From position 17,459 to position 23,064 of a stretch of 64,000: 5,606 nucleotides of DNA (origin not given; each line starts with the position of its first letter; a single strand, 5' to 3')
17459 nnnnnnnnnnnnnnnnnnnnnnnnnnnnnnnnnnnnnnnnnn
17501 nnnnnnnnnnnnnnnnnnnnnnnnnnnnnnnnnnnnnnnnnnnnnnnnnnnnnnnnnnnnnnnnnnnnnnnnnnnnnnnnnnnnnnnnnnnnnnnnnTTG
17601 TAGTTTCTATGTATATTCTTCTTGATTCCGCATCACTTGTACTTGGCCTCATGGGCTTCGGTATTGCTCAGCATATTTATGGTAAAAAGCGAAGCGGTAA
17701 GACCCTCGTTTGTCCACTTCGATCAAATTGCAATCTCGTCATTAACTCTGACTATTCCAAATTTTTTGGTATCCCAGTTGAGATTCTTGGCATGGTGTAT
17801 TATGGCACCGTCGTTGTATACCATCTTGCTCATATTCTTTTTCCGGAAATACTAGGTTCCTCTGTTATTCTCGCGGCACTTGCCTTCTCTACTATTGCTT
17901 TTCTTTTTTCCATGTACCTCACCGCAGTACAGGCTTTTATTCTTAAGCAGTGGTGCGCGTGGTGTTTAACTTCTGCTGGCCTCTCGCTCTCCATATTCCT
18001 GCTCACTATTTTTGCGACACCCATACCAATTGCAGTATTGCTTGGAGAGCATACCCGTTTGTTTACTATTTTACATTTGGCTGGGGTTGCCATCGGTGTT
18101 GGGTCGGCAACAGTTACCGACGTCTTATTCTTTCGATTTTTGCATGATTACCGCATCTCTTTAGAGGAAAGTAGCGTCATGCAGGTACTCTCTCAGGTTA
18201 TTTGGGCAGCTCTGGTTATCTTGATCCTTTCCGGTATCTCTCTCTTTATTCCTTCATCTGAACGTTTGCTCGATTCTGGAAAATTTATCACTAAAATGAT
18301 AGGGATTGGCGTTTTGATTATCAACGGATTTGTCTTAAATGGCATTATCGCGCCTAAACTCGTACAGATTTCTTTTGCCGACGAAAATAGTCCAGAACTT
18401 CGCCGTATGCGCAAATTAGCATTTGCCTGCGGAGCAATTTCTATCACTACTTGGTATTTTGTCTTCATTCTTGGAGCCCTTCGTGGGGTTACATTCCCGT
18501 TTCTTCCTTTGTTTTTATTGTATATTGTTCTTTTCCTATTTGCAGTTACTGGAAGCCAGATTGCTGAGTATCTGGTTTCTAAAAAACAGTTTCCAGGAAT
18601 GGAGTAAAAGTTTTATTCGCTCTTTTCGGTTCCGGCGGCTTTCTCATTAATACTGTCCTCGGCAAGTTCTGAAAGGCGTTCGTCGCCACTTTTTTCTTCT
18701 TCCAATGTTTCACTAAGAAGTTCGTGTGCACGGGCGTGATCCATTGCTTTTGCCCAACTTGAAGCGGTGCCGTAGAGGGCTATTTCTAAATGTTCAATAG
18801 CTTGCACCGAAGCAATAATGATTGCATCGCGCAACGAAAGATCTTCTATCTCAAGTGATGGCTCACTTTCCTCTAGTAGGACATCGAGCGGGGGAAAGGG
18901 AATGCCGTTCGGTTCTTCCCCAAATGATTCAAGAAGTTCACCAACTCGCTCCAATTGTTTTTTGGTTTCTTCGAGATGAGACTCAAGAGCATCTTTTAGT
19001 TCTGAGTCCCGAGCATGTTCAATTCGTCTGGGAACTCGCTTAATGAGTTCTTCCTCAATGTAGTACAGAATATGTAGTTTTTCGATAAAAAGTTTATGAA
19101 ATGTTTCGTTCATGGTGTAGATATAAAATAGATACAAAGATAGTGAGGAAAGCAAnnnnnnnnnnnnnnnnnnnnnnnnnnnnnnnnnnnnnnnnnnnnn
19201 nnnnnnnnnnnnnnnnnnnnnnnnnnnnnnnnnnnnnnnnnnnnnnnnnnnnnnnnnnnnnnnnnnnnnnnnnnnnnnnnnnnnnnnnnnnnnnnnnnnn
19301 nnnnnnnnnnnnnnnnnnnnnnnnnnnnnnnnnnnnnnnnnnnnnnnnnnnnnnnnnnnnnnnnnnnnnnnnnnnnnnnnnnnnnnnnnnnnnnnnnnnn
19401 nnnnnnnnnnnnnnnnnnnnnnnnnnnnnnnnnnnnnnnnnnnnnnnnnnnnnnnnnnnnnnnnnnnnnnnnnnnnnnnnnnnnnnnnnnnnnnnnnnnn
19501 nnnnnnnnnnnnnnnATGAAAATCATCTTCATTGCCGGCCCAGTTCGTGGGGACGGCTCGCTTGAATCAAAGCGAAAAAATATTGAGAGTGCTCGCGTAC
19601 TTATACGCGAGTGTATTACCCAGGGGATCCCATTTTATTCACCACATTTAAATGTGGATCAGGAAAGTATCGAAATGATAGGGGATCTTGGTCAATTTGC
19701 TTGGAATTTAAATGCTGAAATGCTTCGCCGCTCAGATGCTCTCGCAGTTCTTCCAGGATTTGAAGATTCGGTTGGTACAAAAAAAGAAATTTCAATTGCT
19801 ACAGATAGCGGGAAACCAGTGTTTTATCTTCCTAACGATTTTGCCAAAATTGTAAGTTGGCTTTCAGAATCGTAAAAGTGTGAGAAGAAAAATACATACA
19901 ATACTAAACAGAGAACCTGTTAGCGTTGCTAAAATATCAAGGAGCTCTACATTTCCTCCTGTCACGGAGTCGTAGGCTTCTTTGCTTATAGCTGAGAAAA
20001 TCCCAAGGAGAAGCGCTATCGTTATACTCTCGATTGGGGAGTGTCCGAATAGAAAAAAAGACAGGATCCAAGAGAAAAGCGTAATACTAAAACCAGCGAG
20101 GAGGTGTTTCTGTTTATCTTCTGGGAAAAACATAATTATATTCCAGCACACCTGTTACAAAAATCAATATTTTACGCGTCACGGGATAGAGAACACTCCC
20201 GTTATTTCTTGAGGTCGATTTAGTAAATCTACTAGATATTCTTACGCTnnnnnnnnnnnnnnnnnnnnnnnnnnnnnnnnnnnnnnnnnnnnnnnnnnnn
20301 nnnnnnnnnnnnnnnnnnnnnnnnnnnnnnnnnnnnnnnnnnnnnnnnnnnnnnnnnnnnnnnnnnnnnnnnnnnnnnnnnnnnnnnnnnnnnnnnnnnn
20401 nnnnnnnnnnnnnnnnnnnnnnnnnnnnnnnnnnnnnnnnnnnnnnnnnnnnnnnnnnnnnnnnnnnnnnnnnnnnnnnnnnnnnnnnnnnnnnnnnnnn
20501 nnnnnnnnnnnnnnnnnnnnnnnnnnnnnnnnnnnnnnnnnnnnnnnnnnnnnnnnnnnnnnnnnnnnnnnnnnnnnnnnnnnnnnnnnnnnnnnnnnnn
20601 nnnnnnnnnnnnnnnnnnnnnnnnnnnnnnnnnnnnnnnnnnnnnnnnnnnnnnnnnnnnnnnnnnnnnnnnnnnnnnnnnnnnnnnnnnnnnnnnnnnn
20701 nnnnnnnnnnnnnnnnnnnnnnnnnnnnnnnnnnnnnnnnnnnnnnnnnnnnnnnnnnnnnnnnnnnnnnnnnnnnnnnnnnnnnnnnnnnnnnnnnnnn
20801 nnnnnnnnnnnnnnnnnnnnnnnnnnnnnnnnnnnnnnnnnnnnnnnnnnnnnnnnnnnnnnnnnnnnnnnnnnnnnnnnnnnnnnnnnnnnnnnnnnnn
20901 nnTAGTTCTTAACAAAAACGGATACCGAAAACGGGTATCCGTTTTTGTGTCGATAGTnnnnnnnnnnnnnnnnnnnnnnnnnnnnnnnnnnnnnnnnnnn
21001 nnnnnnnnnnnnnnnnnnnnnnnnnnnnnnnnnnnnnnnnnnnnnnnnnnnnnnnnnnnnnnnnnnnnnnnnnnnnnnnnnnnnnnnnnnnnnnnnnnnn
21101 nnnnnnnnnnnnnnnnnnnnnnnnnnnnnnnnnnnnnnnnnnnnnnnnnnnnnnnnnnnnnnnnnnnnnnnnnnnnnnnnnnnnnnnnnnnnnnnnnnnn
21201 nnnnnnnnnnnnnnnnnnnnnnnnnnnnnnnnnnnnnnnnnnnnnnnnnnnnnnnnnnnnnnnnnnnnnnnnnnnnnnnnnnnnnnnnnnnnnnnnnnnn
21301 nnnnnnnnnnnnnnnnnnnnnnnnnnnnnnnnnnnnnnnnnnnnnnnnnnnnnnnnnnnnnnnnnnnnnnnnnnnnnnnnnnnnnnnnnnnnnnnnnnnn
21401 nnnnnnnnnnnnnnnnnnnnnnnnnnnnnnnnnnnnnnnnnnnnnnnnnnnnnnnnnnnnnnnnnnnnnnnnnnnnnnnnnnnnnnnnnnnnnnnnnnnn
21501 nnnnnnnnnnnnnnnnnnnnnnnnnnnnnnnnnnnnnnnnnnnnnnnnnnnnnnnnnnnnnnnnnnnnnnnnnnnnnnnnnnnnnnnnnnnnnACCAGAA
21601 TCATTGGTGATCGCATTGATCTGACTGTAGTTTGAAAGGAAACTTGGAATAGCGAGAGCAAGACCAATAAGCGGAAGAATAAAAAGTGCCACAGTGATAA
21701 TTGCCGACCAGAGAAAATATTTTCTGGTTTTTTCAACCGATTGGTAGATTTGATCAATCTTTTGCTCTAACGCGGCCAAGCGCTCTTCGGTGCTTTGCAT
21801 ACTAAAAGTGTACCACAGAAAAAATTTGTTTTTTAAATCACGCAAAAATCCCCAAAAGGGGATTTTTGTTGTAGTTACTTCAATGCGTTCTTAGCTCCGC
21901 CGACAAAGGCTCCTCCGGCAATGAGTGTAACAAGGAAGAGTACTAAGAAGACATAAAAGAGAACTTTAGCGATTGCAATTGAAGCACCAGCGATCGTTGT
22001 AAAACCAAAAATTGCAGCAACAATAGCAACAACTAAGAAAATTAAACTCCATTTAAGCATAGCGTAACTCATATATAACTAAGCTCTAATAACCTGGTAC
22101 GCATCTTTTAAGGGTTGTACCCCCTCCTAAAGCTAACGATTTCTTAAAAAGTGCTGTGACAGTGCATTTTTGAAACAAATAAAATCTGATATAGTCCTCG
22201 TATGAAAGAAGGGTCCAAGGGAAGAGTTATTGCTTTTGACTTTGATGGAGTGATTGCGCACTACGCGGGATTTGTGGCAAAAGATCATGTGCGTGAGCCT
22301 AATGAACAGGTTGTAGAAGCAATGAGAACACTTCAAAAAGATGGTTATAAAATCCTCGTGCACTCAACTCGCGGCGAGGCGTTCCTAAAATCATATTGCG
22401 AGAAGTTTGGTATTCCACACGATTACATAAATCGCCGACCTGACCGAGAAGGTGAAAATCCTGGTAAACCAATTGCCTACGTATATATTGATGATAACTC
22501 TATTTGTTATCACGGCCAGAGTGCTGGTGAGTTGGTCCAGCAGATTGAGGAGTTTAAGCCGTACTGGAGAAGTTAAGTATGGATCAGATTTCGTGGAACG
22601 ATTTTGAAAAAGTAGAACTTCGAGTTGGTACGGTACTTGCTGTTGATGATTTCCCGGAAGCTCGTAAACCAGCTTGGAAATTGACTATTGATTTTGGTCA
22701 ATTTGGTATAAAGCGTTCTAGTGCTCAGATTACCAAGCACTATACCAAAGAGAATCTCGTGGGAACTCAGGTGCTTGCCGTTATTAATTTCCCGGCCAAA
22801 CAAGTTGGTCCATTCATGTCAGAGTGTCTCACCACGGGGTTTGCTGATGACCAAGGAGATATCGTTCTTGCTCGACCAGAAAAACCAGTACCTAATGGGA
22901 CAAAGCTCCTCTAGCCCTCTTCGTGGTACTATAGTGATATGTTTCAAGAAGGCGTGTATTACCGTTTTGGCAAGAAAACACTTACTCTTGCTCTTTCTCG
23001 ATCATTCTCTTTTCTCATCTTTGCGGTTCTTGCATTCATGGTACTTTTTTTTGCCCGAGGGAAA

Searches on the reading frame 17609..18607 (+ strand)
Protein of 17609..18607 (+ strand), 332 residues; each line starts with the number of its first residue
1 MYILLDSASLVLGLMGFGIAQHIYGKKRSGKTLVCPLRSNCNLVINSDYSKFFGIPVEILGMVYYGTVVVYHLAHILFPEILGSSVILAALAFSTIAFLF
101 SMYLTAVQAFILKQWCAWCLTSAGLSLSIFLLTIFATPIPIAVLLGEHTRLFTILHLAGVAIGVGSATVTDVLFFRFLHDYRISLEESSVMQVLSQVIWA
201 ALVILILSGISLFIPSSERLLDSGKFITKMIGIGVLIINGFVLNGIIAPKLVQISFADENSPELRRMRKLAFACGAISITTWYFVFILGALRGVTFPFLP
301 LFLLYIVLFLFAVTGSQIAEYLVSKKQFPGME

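Call 80: search_protein_families(library=pfam, proteins=[window:17609-18607:+], max_evalue=0.00001)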
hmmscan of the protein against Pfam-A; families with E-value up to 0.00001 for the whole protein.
window:17609-18607:+ (332 aa): 1 family
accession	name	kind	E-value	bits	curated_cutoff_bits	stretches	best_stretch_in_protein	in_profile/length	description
PF07884.19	VKOR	-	8.4e-22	78.2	27.5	1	10-134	4-134/134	Vitamin K epoxide reductase family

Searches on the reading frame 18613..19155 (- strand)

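Call 81: search_protein_families(library=pfam, proteins=[window:18613-19155:-], max_evalue=0.00001)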
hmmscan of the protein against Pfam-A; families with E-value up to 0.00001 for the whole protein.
window:18613-19155:- (180 aa): 1 family
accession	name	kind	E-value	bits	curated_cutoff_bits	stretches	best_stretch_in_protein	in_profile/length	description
PF05974.18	DUF892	-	7.4e-41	140.3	23.7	1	18-174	1-159/159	Domain of unknown function (DUF892)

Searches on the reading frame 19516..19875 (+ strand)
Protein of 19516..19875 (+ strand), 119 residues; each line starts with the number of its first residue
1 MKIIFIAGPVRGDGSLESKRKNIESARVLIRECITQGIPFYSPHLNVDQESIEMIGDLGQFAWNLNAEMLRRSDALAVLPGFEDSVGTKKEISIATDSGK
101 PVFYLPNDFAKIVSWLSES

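Call 81: search_protein_families(library=pfam, proteins=[window:19516-19875:+], max_evalue=0.00001)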
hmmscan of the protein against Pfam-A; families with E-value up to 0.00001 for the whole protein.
window:19516-19875:+ (119 aa): 3 families
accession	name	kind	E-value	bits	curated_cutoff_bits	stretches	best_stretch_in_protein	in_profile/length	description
PF14359.12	DUF4406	-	1.7e-08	35.2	22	1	4-104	3-91/91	Domain of unknown function (DUF4406)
PF24963.1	DUF7768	-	2.2e-08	34.8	26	1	2-104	1-97/98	Domain of unknown function (DUF7768)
PF05014.21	Nuc_deoxyrib_tr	-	5e-06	27.1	28.8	1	24-111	15-102/117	Nucleoside 2-deoxyribosyltransferase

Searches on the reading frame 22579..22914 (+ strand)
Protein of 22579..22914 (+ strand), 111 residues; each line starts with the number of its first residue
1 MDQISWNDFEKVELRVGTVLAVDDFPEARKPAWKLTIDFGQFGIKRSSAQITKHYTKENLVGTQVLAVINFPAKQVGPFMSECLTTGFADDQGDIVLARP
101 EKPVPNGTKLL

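Call 81: search_protein_families(library=pfam, proteins=[window:22579-22914:+], max_evalue=0.00001)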
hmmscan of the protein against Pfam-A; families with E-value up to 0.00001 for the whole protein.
window:22579-22914:+ (111 aa): 1 family
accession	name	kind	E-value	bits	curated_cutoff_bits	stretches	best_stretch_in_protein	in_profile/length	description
PF01588.26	tRNA_bind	-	1.2e-12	48.2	27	1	14-109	1-96/96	Putative tRNA binding domain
